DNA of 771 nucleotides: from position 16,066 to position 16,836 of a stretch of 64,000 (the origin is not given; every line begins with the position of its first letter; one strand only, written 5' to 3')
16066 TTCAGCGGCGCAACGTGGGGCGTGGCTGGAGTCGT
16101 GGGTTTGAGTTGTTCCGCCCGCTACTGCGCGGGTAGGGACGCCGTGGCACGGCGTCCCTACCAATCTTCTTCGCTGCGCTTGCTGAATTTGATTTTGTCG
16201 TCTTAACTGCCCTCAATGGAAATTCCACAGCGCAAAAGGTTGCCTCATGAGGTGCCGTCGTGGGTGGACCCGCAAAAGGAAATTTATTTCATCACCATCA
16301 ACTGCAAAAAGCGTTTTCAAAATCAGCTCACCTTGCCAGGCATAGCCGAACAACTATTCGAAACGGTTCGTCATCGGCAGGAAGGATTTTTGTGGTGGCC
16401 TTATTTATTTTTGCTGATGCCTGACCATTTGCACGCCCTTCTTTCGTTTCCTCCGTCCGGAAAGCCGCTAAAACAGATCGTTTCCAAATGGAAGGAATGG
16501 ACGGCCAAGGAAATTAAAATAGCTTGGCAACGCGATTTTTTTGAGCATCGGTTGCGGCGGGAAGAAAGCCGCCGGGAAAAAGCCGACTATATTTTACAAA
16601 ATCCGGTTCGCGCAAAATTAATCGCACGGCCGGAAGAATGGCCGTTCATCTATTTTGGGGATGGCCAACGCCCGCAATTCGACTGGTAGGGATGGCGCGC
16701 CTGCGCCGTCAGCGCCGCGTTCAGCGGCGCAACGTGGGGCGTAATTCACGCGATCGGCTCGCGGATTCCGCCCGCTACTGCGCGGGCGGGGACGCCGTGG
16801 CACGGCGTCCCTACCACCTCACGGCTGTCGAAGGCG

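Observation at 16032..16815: RAYT gene flanked by two direct ~130-nt composite REP clusters, with the same REP family dispersed through the window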

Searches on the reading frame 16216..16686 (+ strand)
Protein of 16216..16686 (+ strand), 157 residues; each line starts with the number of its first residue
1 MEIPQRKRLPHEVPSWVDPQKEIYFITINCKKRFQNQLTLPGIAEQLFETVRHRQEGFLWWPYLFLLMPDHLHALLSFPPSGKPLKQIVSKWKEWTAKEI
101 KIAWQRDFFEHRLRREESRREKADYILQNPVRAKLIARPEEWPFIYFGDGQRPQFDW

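Call 3: search_protein_families(library=pfam, proteins=[window:16216-16686:+], max_evalue=1)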
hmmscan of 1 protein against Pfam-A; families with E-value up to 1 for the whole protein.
window:16216-16686:+ (157 aa): 1 family
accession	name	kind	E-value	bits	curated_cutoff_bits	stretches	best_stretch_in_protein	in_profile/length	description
PF01797.21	Y1_Tnp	-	0.001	19.6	23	1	29-101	11-81/121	Transposase IS200 like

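Call 4: search_protein_families(library=ncbifam, proteins=[window:16216-16686:+], max_evalue=1)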
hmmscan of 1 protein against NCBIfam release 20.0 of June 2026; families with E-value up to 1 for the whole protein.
window:16216-16686:+ (157 aa): 2 families
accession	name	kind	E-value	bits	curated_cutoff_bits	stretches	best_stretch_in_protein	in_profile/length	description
NF047646.1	REP_Tyr_transpos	equivalog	1.1e-26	93.4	80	1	20-144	8-145/146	REP-associated tyrosine transposase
NF033573.1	transpos_IS200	equivalog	0.00085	19.6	55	1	32-103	20-89/126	IS200/IS605 family transposase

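Call 17: find_related_loci(query=window:16216-16686:+, collection=genome_contigs, flank=3000)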
Query window:16216-16686:+ (157 aa) in genome_contigs; peptide patterns used: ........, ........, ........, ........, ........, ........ (x = any residue, [..] = any of these).
283 stretches matched a pattern; 210 encode a relative of the query (tblastn E <= 1e-3); the best 80 are kept; 80 distinct loci.
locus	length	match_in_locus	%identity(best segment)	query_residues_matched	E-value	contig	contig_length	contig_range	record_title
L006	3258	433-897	76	1-155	2e-83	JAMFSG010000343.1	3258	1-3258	MAG: Verrucomicrobia bacterium isolate NGEE_A_bin31 k127_1610417, whole genome shotgun sequence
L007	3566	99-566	75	1-156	5e-83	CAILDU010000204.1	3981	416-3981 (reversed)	MAG: uncultured Verrucomicrobia subdivision 3 bacterium isolate VK4_bin-0324 genome assembly, contig: bin-0324:204/209,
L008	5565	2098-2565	76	1-156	5e-83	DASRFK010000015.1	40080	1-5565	MAG TPA_asm: Verrucomicrobiia bacterium isolate SMAG_U10030 k141_2150279, whole genome shotgun sequence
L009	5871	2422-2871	79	6-155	9e-81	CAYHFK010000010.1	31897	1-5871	MAG TPA_asm: uncultured Bifidobacterium sp. isolate ERP119702_co2_223 genome assembly, contig: NODE_627_length_31897_cov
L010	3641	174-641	74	1-156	1e-80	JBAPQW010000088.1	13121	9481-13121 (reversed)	MAG: Verrucomicrobiia bacterium isolate MFD01155_ilm_asm_bin21 k127_169830, whole genome shotgun sequence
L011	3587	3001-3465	73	1-155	5e-80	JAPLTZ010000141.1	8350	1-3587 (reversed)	MAG: Verrucomicrobia bacterium isolate LacPavin_0818_WC45_MAG_61_7 LacPavin_0818_WC45_scaffold_678945, whole genome shot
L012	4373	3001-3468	74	1-156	2e-79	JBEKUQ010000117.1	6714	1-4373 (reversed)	MAG: Verrucomicrobiota bacterium isolate SPRUCE 585 SPRUCE_585_117, whole genome shotgun sequence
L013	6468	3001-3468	72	1-156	9e-79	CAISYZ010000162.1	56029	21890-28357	MAG: uncultured Verrucomicrobia subdivision 3 bacterium isolate AM_bin-2963 genome assembly, contig: bin-2963:162/260, w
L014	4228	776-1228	75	6-156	1e-78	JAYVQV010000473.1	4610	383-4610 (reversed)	MAG: Limisphaerales bacterium isolate GL72_UP_metabinner_105_sub GL72_UP_metabinner_105_sub_472, whole genome shotgun se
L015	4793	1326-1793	72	1-156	2e-78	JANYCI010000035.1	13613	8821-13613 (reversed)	MAG: Limisphaerales bacterium isolate 336R_metabinner_137 336R_k141_205340, whole genome shotgun sequence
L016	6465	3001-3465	74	1-155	2e-78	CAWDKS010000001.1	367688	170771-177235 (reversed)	MAG: uncultured Verrucomicrobiae bacterium isolate MFD09286.bin.1.254 genome assembly, contig: contig_25703, whole genom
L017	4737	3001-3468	72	1-156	2e-78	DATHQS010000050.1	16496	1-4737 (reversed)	MAG TPA_asm: Candidatus Acidiferrales bacterium isolate SMAG_U12745 k141_2581311, whole genome shotgun sequence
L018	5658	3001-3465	70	1-155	5e-78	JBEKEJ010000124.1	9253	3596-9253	MAG: Verrucomicrobiota bacterium isolate SPRUCE 203 SPRUCE_203_124, whole genome shotgun sequence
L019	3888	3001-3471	72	1-157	1e-77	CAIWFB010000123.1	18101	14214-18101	MAG: uncultured Verrucomicrobia subdivision 3 bacterium isolate KR_bin-4047 genome assembly, contig: bin-4047:123/354, w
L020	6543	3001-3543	64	1-157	5e-77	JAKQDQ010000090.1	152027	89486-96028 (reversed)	MAG: Verrucomicrobiota bacterium isolate USDE_maxbin.059_sub k141_1305154, whole genome shotgun sequence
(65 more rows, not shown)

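Call 20: search_solved_structures(query=window:16216-16686:+, max_evalue=1, show_alignments=2)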
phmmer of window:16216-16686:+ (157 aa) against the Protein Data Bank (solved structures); distinct sequences matched with E-value up to 1: 2.
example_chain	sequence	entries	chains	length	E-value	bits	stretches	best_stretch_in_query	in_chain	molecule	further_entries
4er8_A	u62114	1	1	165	4.2e-09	39.6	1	24-147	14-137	TnpArep for protein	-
9ibc_LZ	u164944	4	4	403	0.66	12.9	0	79-125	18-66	NF-kappa-B-activating protein C-terminal domain-containing protein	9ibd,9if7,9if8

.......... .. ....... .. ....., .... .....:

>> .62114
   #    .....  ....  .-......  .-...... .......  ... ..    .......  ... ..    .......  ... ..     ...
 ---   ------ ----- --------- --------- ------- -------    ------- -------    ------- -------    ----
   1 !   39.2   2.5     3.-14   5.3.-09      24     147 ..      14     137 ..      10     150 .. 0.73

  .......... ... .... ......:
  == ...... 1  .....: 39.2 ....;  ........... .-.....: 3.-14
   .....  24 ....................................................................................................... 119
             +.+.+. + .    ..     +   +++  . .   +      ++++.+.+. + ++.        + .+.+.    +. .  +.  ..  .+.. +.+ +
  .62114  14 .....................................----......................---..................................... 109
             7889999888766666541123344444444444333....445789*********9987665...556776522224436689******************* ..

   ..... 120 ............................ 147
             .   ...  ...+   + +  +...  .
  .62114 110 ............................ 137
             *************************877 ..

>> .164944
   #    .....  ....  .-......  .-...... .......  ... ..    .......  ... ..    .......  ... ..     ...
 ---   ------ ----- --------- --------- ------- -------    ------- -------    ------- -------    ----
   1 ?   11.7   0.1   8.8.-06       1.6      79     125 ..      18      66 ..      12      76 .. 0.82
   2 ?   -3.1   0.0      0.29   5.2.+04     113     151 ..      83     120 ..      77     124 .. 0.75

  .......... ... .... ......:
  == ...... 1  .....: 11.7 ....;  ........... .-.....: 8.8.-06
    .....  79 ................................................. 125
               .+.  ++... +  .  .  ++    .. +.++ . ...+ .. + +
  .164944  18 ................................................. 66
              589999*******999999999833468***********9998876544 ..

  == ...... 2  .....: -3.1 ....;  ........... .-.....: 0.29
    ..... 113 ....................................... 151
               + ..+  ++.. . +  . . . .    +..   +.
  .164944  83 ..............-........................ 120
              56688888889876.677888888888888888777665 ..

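Call 58: find_homologous_proteins(query=window:16216-16686:+, max_evalue=1e-10)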
Query window:16216-16686:+ (157 aa): 1342 proteins with E <= 1e-10 among 1350 candidates; the best 120 are listed.
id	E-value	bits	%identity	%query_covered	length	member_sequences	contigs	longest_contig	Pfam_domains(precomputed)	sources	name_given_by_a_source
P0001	1.7e-89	316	84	99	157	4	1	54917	-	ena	-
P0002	2.8e-88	312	83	99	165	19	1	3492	-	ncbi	-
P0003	1.3e-86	307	81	99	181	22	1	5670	-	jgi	jgi:REP element-mobilizing transposase RayT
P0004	2.0e-86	306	82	99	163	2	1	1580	-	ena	-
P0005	1.1e-85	304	81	99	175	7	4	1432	-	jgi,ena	jgi:REP element-mobilizing transposase RayT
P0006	2.7e-85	302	79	99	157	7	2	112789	-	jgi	jgi:putative transposase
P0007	3.2e-85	302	81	99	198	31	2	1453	-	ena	-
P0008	3.9e-85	302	80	99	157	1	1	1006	-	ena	-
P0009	4.1e-85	302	80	99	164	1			-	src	-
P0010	5.5e-85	301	79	99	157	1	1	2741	-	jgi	jgi:REP element-mobilizing transposase RayT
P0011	6.5e-85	301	80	99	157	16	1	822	-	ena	-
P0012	1.3e-84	300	82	97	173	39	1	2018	-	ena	-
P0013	1.9e-84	300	79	99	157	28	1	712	-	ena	-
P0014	2.2e-84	299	80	100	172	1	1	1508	-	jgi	jgi:REP-associated tyrosine transposase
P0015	2.4e-84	299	80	99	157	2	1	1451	-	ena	-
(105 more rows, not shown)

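Call 73: search_dna_similar(query=window:16216-16686:+, collection=plasmids, mode=protein, max_evalue=1e-8, max_rows=10)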
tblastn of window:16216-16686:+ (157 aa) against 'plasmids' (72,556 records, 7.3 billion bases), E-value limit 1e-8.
No match.
